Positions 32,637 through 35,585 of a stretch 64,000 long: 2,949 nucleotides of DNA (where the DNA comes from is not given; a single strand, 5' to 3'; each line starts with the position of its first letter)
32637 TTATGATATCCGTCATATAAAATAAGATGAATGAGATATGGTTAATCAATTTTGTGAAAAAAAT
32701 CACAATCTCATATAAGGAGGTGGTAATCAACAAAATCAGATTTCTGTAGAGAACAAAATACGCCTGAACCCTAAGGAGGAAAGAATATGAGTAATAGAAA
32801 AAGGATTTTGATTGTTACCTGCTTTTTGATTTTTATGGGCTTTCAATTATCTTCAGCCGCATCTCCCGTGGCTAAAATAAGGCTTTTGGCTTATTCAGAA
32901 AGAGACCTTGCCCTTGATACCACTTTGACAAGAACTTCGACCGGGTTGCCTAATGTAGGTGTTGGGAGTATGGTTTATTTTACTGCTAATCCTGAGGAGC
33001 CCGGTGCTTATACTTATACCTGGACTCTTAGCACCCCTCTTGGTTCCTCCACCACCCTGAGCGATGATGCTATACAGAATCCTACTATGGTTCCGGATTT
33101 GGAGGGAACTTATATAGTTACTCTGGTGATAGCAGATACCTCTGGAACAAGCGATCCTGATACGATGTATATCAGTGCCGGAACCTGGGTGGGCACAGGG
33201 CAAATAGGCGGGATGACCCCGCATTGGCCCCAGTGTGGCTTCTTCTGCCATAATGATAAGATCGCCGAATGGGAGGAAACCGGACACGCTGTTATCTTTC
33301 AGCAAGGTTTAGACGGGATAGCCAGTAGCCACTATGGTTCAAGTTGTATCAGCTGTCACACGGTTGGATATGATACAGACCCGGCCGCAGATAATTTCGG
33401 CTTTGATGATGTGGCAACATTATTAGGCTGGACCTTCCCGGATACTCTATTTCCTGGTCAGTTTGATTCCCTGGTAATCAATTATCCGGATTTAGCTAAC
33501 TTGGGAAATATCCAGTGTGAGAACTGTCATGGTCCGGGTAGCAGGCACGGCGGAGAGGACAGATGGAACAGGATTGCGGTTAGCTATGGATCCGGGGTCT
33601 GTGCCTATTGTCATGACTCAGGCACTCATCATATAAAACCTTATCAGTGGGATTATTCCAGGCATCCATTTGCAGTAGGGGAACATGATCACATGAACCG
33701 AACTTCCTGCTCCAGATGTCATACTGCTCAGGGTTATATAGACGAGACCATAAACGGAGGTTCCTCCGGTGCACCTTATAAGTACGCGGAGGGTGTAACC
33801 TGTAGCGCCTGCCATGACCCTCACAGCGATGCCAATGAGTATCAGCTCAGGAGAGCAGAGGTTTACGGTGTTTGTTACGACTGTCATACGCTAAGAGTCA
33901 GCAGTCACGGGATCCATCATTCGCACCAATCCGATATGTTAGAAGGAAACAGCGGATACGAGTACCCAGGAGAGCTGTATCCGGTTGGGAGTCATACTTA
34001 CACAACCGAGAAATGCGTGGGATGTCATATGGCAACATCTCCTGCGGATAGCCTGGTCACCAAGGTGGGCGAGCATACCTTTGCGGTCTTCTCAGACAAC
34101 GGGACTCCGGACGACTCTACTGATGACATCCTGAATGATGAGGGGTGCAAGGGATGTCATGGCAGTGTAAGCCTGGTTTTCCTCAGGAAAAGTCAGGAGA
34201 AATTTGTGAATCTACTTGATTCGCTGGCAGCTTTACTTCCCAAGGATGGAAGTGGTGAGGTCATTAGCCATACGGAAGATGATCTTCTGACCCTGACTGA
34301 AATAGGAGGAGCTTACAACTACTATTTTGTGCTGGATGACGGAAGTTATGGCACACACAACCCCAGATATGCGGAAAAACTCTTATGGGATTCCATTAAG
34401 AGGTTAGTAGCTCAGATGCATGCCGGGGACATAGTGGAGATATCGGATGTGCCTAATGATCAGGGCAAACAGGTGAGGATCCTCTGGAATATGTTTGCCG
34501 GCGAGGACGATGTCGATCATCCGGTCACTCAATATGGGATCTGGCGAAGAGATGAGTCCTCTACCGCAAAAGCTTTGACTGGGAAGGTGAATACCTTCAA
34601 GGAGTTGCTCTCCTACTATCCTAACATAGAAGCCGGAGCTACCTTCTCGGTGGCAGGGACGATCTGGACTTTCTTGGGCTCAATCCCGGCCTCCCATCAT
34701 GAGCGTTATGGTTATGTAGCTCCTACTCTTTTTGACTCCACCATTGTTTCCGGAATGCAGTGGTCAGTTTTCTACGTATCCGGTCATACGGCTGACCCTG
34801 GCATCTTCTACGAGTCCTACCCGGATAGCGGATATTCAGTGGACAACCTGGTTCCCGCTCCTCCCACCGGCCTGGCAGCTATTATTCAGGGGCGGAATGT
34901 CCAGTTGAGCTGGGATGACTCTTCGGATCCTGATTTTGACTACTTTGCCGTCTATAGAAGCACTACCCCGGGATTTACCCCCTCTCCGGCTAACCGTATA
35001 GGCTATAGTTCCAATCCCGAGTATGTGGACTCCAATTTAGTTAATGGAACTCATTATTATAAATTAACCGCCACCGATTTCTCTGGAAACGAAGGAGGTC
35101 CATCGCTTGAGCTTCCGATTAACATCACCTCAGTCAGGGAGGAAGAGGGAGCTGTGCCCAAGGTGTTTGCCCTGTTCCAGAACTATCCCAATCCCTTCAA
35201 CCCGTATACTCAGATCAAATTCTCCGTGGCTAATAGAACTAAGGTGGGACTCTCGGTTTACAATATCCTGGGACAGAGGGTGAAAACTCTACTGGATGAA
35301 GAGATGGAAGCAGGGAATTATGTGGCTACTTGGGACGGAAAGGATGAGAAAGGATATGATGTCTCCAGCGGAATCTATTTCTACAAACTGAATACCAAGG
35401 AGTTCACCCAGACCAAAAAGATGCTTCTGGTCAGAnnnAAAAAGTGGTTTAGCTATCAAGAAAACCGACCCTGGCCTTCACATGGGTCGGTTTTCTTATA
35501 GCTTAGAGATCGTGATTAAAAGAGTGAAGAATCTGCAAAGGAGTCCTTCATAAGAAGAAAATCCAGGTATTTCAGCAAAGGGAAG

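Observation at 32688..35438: Extracellular multihaem cytochrome exported via a T9SS C-terminal domain and fronted by a Rex operator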

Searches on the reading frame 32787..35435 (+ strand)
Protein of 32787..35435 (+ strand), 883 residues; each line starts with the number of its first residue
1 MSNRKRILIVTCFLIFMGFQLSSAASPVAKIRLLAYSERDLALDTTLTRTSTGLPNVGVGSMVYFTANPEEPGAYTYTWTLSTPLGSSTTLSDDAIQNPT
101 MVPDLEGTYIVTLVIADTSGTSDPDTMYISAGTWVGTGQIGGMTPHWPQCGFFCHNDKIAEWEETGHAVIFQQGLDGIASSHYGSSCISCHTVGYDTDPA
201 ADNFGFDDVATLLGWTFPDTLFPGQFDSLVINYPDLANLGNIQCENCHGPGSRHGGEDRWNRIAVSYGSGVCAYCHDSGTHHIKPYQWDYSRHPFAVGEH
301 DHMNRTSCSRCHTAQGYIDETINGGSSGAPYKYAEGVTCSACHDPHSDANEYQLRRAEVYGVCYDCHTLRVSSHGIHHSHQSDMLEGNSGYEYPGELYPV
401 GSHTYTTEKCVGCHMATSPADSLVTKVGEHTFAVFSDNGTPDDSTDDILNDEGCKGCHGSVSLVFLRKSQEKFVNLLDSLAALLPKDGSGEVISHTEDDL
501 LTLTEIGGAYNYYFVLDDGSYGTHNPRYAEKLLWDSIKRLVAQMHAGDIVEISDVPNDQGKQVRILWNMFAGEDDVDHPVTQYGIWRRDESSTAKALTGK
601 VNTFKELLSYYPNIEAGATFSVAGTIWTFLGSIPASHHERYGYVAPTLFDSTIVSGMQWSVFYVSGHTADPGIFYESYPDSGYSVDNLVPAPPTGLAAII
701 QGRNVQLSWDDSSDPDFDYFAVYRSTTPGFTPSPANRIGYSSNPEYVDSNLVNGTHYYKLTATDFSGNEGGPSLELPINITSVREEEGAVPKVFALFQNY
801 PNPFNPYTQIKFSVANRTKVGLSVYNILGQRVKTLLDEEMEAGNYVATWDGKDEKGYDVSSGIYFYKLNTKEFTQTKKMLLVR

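Call 3: search_protein_families(library=pfam, proteins=[window:32787-35435:+], max_evalue=1)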
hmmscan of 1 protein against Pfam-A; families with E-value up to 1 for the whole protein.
window:32787-35435:+ (883 aa): 12 families
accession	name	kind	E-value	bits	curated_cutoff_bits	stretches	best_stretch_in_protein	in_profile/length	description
PF18962.6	Por_Secre_tail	-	6.8e-08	33.1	27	1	800-879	2-73/75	Secretion system C-terminal sorting domain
PF09699.15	Paired_CXXCH_1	-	7.2e-08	32.4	20.6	1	334-368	5-37/41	Doubled CXXCH motif (Paired_CXXCH_1)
PF14522.11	Cytochrome_C7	-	1.4e-07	31.6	24.8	2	240-313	12-67/67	Cytochrome c7 and related cytochrome c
PF13860.13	FlgD_ig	-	1.8e-07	31.5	27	1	818-869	23-74/79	FlgD Ig-like domain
PF13435.11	Cytochrome_C554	-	1.9e-07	32.3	20.8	2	362-459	1-84/84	Cytochrome c554 and c-prime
PF22113.1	Mtrc-MtrF_II-IV_dom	-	3.1e-07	30.5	30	2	338-462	8-131/176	Outer membrane cytochrome MtrC/MtrF-like, domains II/IV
PF14537.11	Cytochrom_c3_2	-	0.00015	22.6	25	2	300-368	21-79/79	Cytochrome c3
PF13585.12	CHU_C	-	0.00024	21.6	27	1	809-878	19-81/86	CHU_C Type IX secretion signal domain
PF22352.2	K319L-like_PKD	-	0.00027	21.3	27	1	71-129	25-82/84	K319L-like, PKD domain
PF00801.26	PKD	-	0.00055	20.3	23.5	1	58-122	12-72/80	PKD domain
PF19997.5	ivWA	-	0.3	10.7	35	1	61-104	172-215/253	vWA domain found in the FtsH ternary systems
PF18911.6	PKD_4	-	0.48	11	27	1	95-128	48-82/85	PKD domain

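Call 4: search_protein_families(library=ncbifam, proteins=[window:32787-35435:+], max_evalue=1)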
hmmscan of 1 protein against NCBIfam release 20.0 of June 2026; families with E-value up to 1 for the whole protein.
window:32787-35435:+ (883 aa): 13 families
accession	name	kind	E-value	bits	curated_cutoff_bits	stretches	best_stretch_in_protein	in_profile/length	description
NF041198.1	UshA_like_PCGU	equivalog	7.2e-15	54.5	275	2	153-279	413-511/519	UshA-like (seleno)protein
NF033707.1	T9SS_sortase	equivalog_domain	2.2e-12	45.5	420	1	749-873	959-1080/1095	type IX secretion system sortase PorU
TIGR04183.1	Por_Secre_tail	domain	4.2e-10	39.5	23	1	800-880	2-70/72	T9SS type A sorting domain-containing protein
NF038113.1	T9SSA_dep_M36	equivalog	5.9e-06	24.7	885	1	796-881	792-868/869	T9SS-dependent M36 family metallopeptidase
NF041028.1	decahem_GSU2203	exception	6.1e-06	25.7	325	2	241-314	67-134/317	GSU2203 family decaheme c-type cytochrome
TIGR01905.1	paired_CXXCH_1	subfamily_domain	1.6e-05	24.7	25.2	1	338-368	8-37/41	doubled CXXCH domain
TIGR03508.1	decahem_SO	subfamily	1.6e-05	24.5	192.2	1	240-415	33-175/258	DmsE family decaheme c-type cytochrome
NF005176.1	PRK06655.1-1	equivalog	4.8e-05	23.4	230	1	816-876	95-155/197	flagellar hook assembly protein FlgD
NF052323.1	T9SSA_dep_M6i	equivalog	0.00037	18.5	600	1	799-876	960-1032/1043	T9SS-dependent M6-like inactivated metalloprotease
NF053608.1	Lsa66_OmpA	equivalog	0.00084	17.9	700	1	748-869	214-337/581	fibronectin-binding adhesin Lsa66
NF052228.1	T9SS_PorZ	equivalog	0.0054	15.2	260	1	839-877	712-749/757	type IX secretion system anionic LPS delivery protein PorZ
NF009276.0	PRK12633.1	equivalog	0.0071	16.1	383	1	816-871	127-182/234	flagellar basal body rod modification protein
NF009452.0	PRK12812.1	equivalog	0.24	10.6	258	1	819-868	153-204/289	flagellar basal body rod modification protein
